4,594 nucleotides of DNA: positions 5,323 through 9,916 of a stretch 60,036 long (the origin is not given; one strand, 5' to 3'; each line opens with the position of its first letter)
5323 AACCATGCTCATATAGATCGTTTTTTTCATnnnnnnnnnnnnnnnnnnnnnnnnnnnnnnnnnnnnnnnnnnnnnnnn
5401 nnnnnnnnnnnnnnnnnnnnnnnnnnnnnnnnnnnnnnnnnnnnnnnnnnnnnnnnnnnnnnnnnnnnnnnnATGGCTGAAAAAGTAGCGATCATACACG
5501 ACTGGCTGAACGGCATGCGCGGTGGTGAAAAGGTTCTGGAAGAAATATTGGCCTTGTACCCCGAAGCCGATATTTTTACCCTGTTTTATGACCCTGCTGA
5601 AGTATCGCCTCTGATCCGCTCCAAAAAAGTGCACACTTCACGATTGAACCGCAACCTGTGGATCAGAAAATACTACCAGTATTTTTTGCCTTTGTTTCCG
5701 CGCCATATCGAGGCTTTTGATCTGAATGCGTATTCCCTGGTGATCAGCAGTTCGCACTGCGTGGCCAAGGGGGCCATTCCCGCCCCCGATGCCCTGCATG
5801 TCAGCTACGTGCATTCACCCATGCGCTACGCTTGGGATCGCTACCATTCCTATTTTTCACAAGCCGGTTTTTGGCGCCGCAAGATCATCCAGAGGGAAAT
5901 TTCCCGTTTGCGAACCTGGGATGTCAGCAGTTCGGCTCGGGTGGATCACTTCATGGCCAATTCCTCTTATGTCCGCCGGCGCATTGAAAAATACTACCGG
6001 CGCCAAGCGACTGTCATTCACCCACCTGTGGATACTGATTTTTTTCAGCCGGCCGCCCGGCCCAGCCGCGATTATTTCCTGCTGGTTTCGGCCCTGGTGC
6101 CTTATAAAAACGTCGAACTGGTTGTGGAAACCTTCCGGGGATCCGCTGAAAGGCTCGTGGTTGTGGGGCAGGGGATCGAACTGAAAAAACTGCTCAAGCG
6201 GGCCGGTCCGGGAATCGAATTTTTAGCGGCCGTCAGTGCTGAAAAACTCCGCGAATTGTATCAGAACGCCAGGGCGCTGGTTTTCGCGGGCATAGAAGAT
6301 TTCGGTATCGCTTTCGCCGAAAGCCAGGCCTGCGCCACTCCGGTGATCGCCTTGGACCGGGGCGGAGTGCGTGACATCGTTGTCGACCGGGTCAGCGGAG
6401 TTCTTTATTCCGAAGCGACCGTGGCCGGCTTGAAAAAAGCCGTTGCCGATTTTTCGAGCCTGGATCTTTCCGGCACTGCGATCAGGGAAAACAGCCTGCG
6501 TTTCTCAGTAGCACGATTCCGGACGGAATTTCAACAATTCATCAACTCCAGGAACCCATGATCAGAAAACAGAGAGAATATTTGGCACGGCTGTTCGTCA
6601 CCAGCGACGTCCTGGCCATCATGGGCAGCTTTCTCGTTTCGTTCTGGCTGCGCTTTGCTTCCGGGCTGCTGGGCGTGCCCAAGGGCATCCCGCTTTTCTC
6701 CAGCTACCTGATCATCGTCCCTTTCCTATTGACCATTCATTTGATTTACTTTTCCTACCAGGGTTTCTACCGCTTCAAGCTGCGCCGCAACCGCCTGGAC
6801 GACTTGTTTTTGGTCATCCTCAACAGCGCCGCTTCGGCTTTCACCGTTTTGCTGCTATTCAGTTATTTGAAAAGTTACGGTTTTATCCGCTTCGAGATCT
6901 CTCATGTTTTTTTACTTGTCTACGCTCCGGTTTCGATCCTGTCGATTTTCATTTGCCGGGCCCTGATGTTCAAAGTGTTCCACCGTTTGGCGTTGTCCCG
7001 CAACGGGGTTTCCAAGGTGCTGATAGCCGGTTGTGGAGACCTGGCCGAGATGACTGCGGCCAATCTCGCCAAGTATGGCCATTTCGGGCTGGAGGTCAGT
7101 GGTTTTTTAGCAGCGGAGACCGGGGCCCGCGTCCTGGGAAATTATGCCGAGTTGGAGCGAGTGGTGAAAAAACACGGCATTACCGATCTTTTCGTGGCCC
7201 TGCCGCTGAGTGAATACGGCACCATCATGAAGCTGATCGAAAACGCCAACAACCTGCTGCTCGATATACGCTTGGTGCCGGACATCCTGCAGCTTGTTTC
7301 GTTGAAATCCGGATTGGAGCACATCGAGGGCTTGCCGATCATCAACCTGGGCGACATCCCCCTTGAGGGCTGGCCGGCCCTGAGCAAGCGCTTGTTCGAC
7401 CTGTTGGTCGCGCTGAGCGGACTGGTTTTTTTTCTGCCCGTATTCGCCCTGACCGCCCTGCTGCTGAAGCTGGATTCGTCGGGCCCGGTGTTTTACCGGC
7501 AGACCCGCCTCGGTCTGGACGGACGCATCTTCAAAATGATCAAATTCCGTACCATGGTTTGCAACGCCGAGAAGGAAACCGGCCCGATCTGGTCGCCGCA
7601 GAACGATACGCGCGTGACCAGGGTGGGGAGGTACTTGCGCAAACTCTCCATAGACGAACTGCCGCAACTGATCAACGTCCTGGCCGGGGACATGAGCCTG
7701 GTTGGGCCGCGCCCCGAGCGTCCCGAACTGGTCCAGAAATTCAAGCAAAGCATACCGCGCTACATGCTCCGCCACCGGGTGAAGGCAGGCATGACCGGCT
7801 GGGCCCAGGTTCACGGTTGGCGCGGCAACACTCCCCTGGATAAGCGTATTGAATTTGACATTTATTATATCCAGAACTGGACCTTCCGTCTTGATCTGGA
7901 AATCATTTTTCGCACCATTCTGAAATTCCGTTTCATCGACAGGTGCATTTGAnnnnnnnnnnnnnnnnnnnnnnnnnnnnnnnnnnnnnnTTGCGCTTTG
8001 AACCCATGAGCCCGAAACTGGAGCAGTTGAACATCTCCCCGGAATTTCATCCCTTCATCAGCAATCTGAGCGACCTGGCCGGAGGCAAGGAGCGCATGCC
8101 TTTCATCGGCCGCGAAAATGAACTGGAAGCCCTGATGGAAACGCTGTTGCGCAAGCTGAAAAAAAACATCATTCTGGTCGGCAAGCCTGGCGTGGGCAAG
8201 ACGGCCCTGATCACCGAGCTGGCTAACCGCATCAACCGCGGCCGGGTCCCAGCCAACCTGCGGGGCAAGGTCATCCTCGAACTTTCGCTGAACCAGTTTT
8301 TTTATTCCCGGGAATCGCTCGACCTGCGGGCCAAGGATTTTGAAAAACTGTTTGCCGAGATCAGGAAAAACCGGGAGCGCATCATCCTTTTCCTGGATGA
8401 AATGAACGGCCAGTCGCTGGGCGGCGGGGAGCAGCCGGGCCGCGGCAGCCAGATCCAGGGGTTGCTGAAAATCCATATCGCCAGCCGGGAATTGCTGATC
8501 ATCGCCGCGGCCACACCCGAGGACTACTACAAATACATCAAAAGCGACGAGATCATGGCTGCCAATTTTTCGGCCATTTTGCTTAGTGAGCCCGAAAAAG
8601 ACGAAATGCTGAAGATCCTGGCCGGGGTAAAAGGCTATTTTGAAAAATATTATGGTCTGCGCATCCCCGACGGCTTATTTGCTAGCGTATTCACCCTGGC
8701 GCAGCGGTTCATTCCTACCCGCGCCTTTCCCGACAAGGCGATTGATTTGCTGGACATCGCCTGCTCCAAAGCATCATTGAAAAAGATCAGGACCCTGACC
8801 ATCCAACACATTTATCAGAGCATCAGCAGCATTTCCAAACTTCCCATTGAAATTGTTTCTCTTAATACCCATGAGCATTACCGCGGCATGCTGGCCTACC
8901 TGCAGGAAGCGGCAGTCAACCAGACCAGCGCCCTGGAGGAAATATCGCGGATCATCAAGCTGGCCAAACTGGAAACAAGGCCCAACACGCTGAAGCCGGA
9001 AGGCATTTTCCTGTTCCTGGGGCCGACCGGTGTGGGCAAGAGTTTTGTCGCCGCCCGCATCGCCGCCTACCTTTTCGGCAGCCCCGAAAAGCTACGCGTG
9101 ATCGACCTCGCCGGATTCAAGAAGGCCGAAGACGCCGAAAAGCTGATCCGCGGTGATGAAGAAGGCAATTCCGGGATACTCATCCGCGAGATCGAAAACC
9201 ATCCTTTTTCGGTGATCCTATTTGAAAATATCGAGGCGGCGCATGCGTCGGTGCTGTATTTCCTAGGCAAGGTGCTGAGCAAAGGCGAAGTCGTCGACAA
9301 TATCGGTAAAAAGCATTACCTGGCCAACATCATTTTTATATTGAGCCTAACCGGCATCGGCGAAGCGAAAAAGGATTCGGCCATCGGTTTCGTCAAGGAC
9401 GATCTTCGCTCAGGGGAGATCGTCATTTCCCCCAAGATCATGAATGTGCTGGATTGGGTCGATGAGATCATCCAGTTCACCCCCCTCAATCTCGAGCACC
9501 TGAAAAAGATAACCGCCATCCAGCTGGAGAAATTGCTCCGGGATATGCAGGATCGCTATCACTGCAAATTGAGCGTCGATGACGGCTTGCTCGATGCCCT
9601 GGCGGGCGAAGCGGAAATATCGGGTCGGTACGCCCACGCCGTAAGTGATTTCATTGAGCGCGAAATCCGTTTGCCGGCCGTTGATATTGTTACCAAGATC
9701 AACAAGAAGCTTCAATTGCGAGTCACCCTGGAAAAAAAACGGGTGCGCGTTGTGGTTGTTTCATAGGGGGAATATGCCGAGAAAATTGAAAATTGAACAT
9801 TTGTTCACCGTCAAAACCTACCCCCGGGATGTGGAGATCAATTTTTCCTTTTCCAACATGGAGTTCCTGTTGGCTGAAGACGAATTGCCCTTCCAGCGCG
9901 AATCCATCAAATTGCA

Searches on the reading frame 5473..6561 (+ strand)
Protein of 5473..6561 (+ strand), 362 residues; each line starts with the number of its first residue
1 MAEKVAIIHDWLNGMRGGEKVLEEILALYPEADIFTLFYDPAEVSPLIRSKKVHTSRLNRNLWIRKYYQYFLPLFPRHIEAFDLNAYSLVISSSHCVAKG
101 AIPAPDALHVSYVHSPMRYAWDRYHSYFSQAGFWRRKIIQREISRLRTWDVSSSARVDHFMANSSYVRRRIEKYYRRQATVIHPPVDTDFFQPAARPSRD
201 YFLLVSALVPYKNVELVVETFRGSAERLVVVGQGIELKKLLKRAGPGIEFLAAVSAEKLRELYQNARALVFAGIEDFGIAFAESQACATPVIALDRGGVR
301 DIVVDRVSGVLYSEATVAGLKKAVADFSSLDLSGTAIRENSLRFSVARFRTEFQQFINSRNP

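Call 76: search_protein_families(library=pfam, proteins=[window:5473-6561:+], max_evalue=0.0001)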
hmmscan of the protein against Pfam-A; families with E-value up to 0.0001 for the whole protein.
window:5473-6561:+ (362 aa): 3 families
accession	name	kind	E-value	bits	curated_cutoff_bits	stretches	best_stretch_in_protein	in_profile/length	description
PF00534.26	Glycos_transf_1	-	3.3e-22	79.3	26.4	1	187-333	3-161/172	Glycosyl transferases group 1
PF13692.12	Glyco_trans_1_4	-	4.1e-17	63.2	27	1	201-326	3-138/142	Glycosyl transferases group 1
PF13439.12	Glyco_transf_4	-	5.9e-09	36.6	28.5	1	33-189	23-169/170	Glycosyltransferase Family 4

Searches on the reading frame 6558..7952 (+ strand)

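Call 76: search_protein_families(library=pfam, proteins=[window:6558-7952:+], max_evalue=0.0001)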
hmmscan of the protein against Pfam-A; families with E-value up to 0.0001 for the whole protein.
window:6558-7952:+ (464 aa): 2 families
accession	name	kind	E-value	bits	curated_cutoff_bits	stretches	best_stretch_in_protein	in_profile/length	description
PF02397.22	Bac_transf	-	4.6e-70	235.2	27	1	277-456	1-176/179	Bacterial sugar transferase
PF13727.12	CoA_binding_3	-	6.8e-18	65.7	25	1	68-241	3-175/175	CoA-binding domain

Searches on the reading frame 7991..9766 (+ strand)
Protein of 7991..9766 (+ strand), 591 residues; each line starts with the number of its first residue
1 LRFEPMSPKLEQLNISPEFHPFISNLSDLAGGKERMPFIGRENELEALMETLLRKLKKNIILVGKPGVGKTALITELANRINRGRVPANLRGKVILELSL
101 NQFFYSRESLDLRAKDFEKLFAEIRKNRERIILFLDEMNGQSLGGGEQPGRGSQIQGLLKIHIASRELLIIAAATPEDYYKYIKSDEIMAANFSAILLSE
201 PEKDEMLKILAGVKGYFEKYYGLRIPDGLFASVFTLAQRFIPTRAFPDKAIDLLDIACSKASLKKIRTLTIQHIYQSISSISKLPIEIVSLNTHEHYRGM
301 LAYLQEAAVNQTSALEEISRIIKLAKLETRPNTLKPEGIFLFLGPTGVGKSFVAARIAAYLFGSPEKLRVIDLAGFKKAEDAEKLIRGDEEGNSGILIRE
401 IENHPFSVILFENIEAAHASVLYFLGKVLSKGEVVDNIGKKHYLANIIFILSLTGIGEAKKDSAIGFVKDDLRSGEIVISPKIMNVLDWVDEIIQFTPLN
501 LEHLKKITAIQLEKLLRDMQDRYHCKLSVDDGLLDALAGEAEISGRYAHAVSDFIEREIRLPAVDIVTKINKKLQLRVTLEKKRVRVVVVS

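Call 43: search_protein_families(library=pfam, proteins=[window:7991-9766:+], max_evalue=0.01)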
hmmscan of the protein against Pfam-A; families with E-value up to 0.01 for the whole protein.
window:7991-9766:+ (591 aa): 41 families (the best 25 are shown)
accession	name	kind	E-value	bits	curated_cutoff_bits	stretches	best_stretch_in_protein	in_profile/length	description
PF07724.20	AAA_2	-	1.1e-19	71.5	27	1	335-452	1-122/166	AAA domain (Cdc48 subfamily)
PF17871.7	AAA_lid_9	-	1.4e-17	64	22.8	1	203-288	2-88/104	AAA lid domain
PF00004.35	AAA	-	3.2e-16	60.4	21.2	2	60-174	1-108/131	ATPase family associated with various cellular activities (AAA)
PF13191.12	AAA_16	-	9.9e-13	49.4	32.6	1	37-93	1-59/167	AAA ATPase domain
PF07728.20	AAA_5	-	1e-09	39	22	2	59-85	1-28/139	AAA domain (dynein-related subfamily)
PF20720.3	nSTAND3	-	6e-09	36.2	27.2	1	52-142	10-78/155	Novel STAND NTPase 3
PF13401.12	AAA_22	-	2.5e-07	31.5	27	1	56-99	4-33/130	AAA domain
PF01637.24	ATPase_2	-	5e-07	30.2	33.2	1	38-137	1-118/225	ATPase domain predominantly from Archaea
PF12775.13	AAA_7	-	1.6e-06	28.3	25.8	1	46-83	23-59/181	P-loop containing dynein motor region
PF13173.12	AAA_14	-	3.4e-06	27.5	27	0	58-138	3-71/129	AAA domain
PF04851.21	ResIII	-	3.7e-06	27.4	22.5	0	311-371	8-57/164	Type III restriction enzyme, res subunit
PF13481.12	AAA_25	-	4.2e-06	26.9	27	1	44-85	21-61/195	AAA domain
PF05729.18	NACHT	-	7.6e-06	26.3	26.7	1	60-109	3-51/167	NACHT domain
PF23569.1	NBD_SMAX1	-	1.5e-05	25.2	27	1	44-102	18-76/212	SMAX1 nucleotide binding domain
PF13238.12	AAA_18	-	2.5e-05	25.2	29.4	1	60-131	1-59/128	AAA domain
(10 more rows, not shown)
